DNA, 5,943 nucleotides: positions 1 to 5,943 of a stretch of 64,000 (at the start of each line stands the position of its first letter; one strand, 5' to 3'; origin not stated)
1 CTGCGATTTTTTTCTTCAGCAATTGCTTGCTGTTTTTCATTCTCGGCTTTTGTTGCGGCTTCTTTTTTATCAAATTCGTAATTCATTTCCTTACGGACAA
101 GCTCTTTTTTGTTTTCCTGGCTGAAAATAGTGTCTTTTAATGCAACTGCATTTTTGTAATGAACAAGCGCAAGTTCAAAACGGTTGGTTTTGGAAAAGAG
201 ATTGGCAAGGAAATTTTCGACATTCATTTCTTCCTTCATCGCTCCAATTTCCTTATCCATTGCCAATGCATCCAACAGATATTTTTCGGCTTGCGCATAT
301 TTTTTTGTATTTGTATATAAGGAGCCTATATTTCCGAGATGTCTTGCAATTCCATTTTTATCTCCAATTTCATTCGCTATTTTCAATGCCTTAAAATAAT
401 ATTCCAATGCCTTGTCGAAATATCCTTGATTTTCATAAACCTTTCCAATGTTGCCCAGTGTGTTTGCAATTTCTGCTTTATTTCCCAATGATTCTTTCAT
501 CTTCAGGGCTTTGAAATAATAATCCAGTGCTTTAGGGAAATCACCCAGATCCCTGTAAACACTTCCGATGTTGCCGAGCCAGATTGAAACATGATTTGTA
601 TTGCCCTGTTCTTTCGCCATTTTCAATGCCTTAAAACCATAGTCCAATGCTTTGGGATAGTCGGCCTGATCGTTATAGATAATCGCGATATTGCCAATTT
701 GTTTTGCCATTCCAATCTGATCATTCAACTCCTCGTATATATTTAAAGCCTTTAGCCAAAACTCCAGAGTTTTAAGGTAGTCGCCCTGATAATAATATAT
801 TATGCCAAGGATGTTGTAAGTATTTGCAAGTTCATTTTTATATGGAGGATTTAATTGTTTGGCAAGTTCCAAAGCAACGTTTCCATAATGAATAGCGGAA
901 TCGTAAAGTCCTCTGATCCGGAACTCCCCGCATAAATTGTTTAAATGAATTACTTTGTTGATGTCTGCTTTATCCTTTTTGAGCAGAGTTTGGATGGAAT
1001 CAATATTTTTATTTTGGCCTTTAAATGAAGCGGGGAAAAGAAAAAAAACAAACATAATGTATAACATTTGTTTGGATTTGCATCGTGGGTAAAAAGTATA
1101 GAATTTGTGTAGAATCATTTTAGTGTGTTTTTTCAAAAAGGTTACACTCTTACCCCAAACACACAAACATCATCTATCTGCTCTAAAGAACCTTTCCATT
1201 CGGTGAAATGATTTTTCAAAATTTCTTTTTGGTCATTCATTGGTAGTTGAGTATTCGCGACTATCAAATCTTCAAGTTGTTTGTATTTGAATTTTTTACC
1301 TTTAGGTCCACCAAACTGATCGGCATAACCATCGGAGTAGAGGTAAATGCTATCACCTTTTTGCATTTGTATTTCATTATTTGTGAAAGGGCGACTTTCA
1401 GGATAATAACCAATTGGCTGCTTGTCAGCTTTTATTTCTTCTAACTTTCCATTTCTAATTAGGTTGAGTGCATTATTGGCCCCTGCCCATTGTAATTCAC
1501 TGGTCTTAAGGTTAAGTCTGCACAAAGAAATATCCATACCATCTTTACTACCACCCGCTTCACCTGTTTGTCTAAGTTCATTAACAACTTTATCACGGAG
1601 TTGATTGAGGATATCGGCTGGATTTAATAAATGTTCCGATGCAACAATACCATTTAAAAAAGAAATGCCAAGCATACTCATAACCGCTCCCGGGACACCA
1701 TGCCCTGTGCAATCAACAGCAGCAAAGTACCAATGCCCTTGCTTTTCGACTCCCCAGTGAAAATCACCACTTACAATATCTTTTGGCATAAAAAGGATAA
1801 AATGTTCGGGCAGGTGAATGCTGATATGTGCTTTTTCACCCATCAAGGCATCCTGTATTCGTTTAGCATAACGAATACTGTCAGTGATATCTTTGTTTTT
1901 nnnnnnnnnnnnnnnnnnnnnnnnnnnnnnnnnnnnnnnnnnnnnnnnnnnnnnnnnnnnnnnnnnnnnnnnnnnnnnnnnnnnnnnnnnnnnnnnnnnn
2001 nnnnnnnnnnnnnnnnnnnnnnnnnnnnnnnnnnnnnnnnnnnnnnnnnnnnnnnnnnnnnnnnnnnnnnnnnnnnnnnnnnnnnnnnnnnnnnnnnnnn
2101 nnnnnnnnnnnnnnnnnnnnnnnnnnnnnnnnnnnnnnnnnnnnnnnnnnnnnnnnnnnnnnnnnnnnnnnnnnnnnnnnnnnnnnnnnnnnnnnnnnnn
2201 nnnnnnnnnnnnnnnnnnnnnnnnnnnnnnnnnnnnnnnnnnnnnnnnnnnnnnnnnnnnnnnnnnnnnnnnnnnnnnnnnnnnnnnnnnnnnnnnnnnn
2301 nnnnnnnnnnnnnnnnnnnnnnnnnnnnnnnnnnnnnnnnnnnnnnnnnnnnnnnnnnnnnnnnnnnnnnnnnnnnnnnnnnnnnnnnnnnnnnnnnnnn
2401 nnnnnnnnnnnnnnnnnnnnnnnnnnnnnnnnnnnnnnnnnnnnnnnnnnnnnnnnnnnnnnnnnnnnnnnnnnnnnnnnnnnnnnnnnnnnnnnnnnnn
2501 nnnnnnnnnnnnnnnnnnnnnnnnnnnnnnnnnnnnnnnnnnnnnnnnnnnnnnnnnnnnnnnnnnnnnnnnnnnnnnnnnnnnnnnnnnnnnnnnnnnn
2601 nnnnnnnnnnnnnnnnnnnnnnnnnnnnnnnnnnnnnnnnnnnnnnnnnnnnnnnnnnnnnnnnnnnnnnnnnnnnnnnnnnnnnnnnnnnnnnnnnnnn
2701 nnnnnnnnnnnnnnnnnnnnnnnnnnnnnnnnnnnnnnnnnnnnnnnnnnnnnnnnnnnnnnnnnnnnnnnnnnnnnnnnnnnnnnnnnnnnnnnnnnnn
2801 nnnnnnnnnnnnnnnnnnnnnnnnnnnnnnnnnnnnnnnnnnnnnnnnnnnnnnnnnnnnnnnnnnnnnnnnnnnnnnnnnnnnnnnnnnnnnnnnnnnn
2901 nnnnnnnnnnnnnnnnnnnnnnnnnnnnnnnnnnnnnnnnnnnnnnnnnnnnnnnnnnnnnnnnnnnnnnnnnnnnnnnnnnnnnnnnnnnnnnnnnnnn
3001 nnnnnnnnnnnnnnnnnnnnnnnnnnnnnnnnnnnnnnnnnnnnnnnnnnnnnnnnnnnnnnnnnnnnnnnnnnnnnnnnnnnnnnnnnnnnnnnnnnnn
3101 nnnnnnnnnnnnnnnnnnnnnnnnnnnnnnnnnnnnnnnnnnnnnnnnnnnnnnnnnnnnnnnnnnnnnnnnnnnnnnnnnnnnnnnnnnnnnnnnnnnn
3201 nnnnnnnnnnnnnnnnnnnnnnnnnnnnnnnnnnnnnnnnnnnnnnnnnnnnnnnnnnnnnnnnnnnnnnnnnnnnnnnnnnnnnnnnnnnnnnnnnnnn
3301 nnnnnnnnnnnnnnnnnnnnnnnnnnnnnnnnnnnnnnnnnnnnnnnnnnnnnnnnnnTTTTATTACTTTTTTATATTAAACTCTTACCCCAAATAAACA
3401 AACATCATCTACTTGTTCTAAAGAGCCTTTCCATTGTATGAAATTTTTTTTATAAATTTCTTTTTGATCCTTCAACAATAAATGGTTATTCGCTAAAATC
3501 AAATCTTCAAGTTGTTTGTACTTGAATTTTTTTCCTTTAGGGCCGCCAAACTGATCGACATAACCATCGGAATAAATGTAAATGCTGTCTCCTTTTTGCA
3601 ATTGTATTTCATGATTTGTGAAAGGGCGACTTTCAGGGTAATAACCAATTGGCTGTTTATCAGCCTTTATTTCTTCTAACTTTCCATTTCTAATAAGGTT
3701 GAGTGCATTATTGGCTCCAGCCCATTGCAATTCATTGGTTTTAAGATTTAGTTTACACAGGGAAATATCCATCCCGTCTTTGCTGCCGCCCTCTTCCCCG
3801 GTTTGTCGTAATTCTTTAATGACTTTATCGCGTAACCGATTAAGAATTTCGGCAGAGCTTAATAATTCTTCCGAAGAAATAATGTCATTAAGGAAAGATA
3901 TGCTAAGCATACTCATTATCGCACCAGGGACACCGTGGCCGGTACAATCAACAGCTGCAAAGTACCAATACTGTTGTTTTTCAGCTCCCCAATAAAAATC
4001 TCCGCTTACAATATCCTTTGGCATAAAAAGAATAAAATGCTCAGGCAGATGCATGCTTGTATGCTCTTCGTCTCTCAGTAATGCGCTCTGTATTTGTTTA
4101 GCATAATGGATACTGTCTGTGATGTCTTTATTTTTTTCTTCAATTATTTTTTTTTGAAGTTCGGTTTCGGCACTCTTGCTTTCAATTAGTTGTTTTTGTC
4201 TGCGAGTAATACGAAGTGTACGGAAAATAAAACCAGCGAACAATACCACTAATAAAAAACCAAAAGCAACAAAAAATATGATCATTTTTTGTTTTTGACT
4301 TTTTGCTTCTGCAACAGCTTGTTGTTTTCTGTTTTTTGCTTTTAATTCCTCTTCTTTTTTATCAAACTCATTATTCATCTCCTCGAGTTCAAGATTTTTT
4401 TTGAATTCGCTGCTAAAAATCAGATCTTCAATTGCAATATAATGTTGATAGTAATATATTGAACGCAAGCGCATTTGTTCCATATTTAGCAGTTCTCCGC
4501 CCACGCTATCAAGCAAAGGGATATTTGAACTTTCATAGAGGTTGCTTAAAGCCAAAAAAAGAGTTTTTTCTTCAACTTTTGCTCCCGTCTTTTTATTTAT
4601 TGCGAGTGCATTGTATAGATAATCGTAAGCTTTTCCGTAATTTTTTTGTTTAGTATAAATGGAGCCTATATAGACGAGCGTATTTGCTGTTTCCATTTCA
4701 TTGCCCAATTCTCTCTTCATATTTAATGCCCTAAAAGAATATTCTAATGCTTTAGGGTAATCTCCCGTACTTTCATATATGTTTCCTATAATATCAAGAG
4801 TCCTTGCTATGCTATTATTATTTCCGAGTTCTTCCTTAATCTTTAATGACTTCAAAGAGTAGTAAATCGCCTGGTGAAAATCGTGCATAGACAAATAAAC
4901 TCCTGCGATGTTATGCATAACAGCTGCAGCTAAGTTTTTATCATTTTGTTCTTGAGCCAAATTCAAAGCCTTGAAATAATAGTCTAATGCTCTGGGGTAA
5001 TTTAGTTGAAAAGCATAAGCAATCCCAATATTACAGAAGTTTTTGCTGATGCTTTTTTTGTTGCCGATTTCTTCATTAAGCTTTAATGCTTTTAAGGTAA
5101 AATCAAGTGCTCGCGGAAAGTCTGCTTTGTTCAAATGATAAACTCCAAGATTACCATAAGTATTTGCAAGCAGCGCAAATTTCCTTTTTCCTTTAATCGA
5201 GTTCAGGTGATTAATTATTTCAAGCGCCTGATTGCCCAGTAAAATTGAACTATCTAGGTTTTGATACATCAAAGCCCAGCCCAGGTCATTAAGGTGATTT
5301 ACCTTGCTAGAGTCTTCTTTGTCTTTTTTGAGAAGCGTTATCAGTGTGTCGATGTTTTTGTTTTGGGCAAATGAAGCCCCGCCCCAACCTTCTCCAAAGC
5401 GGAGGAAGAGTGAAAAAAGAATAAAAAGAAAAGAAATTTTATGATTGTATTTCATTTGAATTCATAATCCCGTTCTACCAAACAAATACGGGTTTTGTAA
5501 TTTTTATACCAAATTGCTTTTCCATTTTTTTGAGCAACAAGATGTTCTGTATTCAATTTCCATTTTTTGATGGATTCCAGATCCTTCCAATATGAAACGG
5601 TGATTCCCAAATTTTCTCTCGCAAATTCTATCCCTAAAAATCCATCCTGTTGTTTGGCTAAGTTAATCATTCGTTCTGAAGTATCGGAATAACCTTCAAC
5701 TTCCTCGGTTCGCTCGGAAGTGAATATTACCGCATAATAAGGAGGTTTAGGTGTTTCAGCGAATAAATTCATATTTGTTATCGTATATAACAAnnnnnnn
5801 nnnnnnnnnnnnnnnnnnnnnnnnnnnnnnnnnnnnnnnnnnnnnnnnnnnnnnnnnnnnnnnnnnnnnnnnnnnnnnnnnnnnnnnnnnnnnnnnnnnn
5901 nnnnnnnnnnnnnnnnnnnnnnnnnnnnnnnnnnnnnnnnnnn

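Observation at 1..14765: Array of four TPR-TM-PP2C(SpoIIE) phosphatase paralogs bracketing an ABM gene and an alpha-2-macroglobulin thioester protein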

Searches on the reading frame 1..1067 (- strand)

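Call 5: search_protein_families(library=pfam, proteins=[window:1-1067:-], max_evalue=0.01)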
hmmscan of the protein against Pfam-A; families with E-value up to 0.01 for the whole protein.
window:1-1067:- (355 aa): 14 families
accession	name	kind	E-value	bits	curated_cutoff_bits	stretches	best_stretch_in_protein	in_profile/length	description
PF13424.12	TPR_12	-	1.3e-41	141.1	30.1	4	199-273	1-77/77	Tetratricopeptide repeat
PF00515.34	TPR_1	-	1.2e-28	98.1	27.8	3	164-192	4-32/34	Tetratricopeptide repeat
PF13374.12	TPR_10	-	2.9e-25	87.9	27.5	2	241-270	2-31/42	Tetratricopeptide repeat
PF13176.12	TPR_7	-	6.2e-24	82.4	27.9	2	203-236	1-34/36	Tetratricopeptide repeat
PF07719.23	TPR_2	-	5.6e-19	67.1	27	1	202-232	2-32/34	Tetratricopeptide repeat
PF24885.1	TPR_NPHP3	-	1.8e-16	60.7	100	2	152-279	90-221/239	Nephrocystin-3 TPR domain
PF13181.12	TPR_8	-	3.6e-15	55.2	25.7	2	202-232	2-32/34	Tetratricopeptide repeat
PF17874.7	TPR_MalT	-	1.5e-11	44.7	45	2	128-300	8-180/336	MalT-like TPR region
PF13428.12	TPR_14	-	7.7e-09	35.8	23.5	0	208-231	8-31/44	Tetratricopeptide repeat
PF10602.15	RPN7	-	7.2e-07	29.5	29.6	1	148-269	23-141/174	26S proteasome subunit RPN7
PF13414.12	TPR_11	-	2.1e-06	27.7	26.8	0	168-193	1-26/42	TPR repeat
PF25068.1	ARM_TT21_4th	-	2.4e-05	25.1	30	1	207-319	5-111/153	Tetratricopeptide repeat protein 21 forth ARM domain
PF13432.12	TPR_16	-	0.00027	21.7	32.7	0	168-230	4-60/65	Tetratricopeptide repeat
PF10579.15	Rapsyn_N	-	0.00033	21.1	23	0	178-237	23-79/80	Rapsyn N-terminal myristoylation and linker region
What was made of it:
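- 1..1067 (-): P0: first 355 codons of a TPR-TM-PP2C sensor phosphatase, cut by the window edge. TPR families only within the window (call 5).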

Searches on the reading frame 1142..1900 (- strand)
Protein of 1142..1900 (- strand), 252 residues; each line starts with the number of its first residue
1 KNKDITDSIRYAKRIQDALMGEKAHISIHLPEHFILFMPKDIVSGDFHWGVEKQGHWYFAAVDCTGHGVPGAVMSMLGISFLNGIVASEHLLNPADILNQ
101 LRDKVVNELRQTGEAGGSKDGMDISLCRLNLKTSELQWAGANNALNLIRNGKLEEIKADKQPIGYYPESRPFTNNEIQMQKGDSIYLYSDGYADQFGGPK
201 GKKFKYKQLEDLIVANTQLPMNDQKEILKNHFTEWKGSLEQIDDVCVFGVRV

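Call 16: search_solved_structures(query=window:1142-1900:-, max_evalue=0.01, show_alignments=3)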
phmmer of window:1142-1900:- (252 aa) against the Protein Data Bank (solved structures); distinct sequences matched with E-value up to 0.01: 1.
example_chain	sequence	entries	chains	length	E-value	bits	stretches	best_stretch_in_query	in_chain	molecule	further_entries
6k4e_A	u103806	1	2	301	1.7e-31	112.9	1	3-251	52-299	Putative serine phosphatase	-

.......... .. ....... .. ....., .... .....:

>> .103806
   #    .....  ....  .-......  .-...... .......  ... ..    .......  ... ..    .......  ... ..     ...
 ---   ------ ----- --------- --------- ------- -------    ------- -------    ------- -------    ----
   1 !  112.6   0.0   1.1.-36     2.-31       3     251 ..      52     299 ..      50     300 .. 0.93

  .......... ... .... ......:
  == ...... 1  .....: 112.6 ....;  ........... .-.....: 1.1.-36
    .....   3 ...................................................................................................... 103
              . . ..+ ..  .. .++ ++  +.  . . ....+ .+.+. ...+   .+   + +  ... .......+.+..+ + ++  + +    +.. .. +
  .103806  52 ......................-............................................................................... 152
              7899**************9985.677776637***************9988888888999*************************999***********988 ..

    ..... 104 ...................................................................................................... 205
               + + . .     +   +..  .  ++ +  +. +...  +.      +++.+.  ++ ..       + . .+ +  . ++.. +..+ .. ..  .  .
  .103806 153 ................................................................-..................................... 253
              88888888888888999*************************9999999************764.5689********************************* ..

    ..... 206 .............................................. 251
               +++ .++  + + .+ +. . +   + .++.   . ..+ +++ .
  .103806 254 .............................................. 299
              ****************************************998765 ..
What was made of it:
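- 1142..3358 (-): P1: 738-aa TPR-TM-PP2C sensor phosphatase. TM is encoded at 1979-2035 and the PP2C module at 1145-1888. PDB 6K4E SiaA-PP2C at 1.7e-31 (call 16).
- On PPM/PP2C phosphatase, SpoIIE family (PF07228): My mapping of the 6K4E alignment (call 16) gives SiaA D457, D474, D534, D600, D604, D653/654.
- Closest known: SiaA of Pseudomonas aeruginosa. Same: It is the best solved relative of the catalytic module, at 1.7e-31 over 249 residues (call 16).
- My mapping of the call 16 alignment onto SiaA numbering matches D457, D474/C475, D534, D600, D604, D653/D654.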

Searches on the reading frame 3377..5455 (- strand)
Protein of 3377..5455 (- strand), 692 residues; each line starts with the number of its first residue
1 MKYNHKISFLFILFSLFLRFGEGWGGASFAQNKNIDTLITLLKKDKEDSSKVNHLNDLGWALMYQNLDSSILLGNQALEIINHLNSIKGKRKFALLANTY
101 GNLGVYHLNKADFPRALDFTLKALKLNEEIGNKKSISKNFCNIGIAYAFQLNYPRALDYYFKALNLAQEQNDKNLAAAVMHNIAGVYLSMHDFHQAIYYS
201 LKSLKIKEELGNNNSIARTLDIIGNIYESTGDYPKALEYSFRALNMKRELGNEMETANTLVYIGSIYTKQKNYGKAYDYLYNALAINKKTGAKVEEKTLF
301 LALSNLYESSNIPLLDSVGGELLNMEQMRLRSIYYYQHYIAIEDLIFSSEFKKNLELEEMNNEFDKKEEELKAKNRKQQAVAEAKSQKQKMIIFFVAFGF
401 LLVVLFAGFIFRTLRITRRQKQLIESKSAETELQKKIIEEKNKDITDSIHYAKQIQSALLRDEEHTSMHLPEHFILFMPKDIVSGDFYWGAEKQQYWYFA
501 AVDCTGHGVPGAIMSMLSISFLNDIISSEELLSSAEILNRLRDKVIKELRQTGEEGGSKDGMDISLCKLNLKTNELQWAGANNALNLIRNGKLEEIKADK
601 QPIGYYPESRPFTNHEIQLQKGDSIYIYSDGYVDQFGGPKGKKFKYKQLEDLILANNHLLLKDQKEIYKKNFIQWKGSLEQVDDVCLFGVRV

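Call 5: search_protein_families(library=pfam, proteins=[window:3377-5455:-], max_evalue=0.01)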
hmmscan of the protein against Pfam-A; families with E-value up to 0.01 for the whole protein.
window:3377-5455:- (692 aa): 8 families
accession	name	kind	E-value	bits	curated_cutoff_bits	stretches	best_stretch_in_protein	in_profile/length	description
PF13424.12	TPR_12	-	1.8e-28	99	30.1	3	176-249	2-77/77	Tetratricopeptide repeat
PF07228.17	SpoIIE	-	3e-21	76.7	25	1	495-692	3-191/192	Stage II sporulation protein E (SpoIIE)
PF00515.34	TPR_1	-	7.6e-16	57.6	27.8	2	257-288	1-32/34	Tetratricopeptide repeat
PF13374.12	TPR_10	-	1.9e-11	44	27.5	0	177-210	2-35/42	Tetratricopeptide repeat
PF13176.12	TPR_7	-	2.8e-11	43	27.9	0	219-252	1-34/36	Tetratricopeptide repeat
PF07719.23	TPR_2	-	7.6e-11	41.7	27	0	98-129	2-33/34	Tetratricopeptide repeat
PF13181.12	TPR_8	-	5.9e-06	26.5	25.7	0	263-289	7-33/34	Tetratricopeptide repeat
PF17874.7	TPR_MalT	-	0.00026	20.8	45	1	97-243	40-187/336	MalT-like TPR region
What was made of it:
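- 3377..5455 (-): P2: 692-aa TPR-TM-PP2C sensor phosphatase. TM is encoded at 4226-4282 and the PP2C module at 3380-4123. Pfam SpoIIE 76.7 bits (call 5).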

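Call 20: search_protein_families(library=ncbifam, proteins=[window:3377-5455:-], max_evalue=0.001)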
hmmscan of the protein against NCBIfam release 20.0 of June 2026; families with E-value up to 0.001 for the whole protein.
window:3377-5455:- (692 aa): 9 families
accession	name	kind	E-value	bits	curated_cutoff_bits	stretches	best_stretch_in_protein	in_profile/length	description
NF038263.1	prot_phos_SiaA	equivalog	1.7e-50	172.2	700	1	416-692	382-657/658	biofilm regulation protein phosphatase SiaA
NF053520.1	HK_Porph_FimS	equivalog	3.7e-18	65.1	600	2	83-188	110-215/618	sensor histidine kinase FimS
NF041717.1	HaaA_phane_TPR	equivalog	1.5e-11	43.2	1125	1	45-297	625-872/882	cyclophane-containing RiPP biosynthesis TPR protein HaaT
NF053779.1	BT3442_fam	equivalog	1.1e-08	34.3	940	1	142-449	107-419/563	BT3442 family protein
NF002725.1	PRK02603.1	equivalog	7.9e-08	32.5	143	2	98-182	36-117/173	photosystem I assembly protein Ycf3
NF053617.1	SARPRegAfsRStmc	equivalog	1.8e-07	29.6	1430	1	39-233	763-952/986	SARP-family global regulator AfsR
NF053720.1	NsdA_fam_reg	subfamily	3.6e-05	23.5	75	0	154-197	218-261/432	NsdA family TPR-like regulatory protein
NF047909.1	CellAnchorMapZStrp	equivalog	0.00014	20.9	700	1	357-437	131-209/474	cell division site-positioning protein MapZ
TIGR04211.1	SH3_and_anchor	equivalog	0.0004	20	65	1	353-421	126-194/198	TIGR04211 family SH3 domain-containing protein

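Call 57: search_protein_families(library=padloc, proteins=[window:3377-5455:-], max_evalue=0.001)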
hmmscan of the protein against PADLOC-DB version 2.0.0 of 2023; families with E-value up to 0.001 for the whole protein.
window:3377-5455:- (692 aa): 2 families
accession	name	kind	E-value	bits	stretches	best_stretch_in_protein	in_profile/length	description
PDLC01169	TPR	-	1.7e-14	51.8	2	219-310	111-202/252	TPR repeats containing protein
PDLC01171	TPR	-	0.00016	18.8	0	94-176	176-255/504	TPR repeats containing protein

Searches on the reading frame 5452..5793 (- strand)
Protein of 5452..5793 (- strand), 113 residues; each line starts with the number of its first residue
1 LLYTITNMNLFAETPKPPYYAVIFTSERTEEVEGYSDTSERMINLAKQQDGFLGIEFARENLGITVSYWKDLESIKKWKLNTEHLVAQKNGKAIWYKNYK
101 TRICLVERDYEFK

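Call 5: search_protein_families(library=pfam, proteins=[window:5452-5793:-], max_evalue=0.01)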
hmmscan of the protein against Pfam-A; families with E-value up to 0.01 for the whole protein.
window:5452-5793:- (113 aa): 2 families
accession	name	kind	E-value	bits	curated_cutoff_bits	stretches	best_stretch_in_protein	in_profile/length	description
PF03992.22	ABM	-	4.7e-05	23.9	23.1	1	19-89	2-77/78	Antibiotic biosynthesis monooxygenase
PF13826.12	Monooxy_af470-like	-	0.00016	22.4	25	1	46-92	35-83/118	Monooxygenase af470-like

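Call 20: search_protein_families(library=ncbifam, proteins=[window:5452-5793:-], max_evalue=0.001)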
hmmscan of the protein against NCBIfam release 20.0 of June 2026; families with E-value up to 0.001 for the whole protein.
window:5452-5793:- (113 aa): 0 families

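Call 36: search_protein_families(library=pfam, proteins=[window:5452-5793:-], max_evalue=10)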
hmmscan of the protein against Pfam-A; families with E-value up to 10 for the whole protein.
window:5452-5793:- (113 aa): 3 families
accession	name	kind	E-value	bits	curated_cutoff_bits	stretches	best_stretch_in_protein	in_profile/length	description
PF03992.22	ABM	-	4.7e-05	23.9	23.1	1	19-89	2-77/78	Antibiotic biosynthesis monooxygenase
PF13826.12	Monooxy_af470-like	-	0.00016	22.4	25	1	46-92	35-83/118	Monooxygenase af470-like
PF11695.14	DUF3291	-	0.011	15.8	23.5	1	30-99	16-96/139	Domain of unknown function (DUF3291)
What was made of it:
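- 5452..5772 (-): ABM-like gene (106 aa from ATG 5772). Its TGA stop overlaps the P2 ATG (ATGA at 5452-5455). PF03992 23.9 bits against cutoff 23.1, and PF13826 22.4 bits (calls 5, 36).
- On ABM domain (PF03992): PF13826 at 22.4 bits falls below its cutoff of 25 (calls 5, 36).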

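Call 57: search_protein_families(library=padloc, proteins=[window:5452-5793:-], max_evalue=0.001)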
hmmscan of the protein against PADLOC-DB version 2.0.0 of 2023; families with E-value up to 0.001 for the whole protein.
window:5452-5793:- (113 aa): 0 families
